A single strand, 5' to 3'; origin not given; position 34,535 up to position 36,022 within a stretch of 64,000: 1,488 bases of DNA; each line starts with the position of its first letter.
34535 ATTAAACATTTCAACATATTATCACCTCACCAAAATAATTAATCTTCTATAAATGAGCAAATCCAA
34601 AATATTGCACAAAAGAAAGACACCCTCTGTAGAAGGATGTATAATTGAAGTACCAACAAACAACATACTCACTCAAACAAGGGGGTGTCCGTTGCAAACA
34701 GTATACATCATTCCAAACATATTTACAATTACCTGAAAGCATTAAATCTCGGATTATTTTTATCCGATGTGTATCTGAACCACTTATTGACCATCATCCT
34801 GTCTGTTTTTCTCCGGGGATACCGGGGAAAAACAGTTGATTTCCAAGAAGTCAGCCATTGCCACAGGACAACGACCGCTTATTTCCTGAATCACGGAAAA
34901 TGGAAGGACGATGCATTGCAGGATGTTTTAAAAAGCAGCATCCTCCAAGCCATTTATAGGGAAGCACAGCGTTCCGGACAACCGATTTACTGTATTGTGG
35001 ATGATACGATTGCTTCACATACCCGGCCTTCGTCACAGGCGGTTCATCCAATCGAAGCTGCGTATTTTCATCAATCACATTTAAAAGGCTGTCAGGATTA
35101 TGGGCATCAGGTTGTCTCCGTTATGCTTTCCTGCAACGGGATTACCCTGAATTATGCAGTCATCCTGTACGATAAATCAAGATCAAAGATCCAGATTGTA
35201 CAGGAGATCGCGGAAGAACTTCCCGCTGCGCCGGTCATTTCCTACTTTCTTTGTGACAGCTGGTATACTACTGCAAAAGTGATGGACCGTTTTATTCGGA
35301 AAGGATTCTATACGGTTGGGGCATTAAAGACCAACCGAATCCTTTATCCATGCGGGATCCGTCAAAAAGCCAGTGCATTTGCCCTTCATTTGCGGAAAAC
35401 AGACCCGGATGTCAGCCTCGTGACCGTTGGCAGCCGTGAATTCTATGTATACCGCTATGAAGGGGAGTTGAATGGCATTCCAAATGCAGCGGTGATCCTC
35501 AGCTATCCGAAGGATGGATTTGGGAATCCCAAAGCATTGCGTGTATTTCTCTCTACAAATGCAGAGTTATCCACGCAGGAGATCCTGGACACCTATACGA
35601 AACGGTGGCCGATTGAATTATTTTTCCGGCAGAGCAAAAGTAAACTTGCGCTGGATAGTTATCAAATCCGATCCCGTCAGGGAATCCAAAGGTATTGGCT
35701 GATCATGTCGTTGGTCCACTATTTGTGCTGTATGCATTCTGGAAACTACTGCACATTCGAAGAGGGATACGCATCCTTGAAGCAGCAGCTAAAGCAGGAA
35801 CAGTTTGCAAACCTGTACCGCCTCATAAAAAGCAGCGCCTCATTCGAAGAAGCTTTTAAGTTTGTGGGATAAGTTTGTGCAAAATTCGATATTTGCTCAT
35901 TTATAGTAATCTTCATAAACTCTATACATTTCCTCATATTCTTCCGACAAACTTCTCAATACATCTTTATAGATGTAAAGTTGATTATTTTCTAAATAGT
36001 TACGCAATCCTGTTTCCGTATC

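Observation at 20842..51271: Dispersed 16-bp palindrome TGAAA-N6-TTTCA immediately upstream of the Shine-Dalgarno at more than 20 gene junctions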

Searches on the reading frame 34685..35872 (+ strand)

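Call 7: search_protein_families(library=phrogs, proteins=[window:34685-35872:+], max_evalue=0.00001)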
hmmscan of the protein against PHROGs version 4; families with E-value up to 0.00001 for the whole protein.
window:34685-35872:+ (395 aa): 1 family
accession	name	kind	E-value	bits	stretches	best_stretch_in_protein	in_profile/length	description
phrog_4555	-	unknown function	1.5e-06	28.4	1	293-349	332-387/470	-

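Call 39: search_protein_families(library=ncbifam, proteins=[window:34685-35872:+], max_evalue=0.01)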
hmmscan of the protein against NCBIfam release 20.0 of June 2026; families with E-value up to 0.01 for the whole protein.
window:34685-35872:+ (395 aa): 9 families
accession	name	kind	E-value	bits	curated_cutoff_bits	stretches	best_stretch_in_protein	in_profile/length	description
NF033540.2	transpos_IS701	equivalog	8.9e-40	137.1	150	1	45-351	32-362/363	IS701 family transposase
NF049999.1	transpos_IS701_3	equivalog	6.9e-28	97.6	170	2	268-347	278-356/412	IS701 family transposase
NF049925.1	transpos_IS4_4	equivalog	1.4e-21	76.7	250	1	176-333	201-352/449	IS4 family transposase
NF049921.1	transpos_IS701_2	equivalog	1.2e-13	51.2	250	1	90-347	47-285/318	IS701 family transposase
NF033592.1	transpos_IS4_1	equivalog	1.1e-09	37.9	115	1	186-349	178-328/332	IS4 family transposase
NF033591.1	transpos_IS4_2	equivalog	2.4e-09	36.8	152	1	164-351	99-280/340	IS4 family transposase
NF033559.2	transpos_IS1634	equivalog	2.2e-07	30.3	100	1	289-341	363-416/483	IS1634 family transposase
NF041680.1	transp_NF041680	equivalog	3.4e-06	26.3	440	1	290-345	307-362/439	NF041680 family putative transposase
NF033590.1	transpos_IS4_3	equivalog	6.4e-06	25.4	160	1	297-344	268-315/405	IS4 family transposase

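Call 40: search_protein_families(library=pfam, proteins=[window:34685-35872:+], max_evalue=0.01)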
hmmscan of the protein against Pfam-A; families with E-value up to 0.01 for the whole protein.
window:34685-35872:+ (395 aa): 4 families
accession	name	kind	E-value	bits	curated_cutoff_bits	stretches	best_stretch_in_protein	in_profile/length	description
PF01609.27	DDE_Tnp_1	-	6.6e-16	59.1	23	1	103-346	7-199/200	Transposase DDE domain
PF04693.18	DDE_Tnp_2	-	4.7e-06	26.5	20.2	1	166-340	166-307/327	Archaeal putative transposase ISC1217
PF13546.12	DDE_5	-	2.6e-05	24.4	27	0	59-129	42-103/272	DDE superfamily endonuclease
PF13701.12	DDE_Tnp_1_4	-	0.00011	21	34.7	1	170-344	204-365/435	Transposase DDE domain group 1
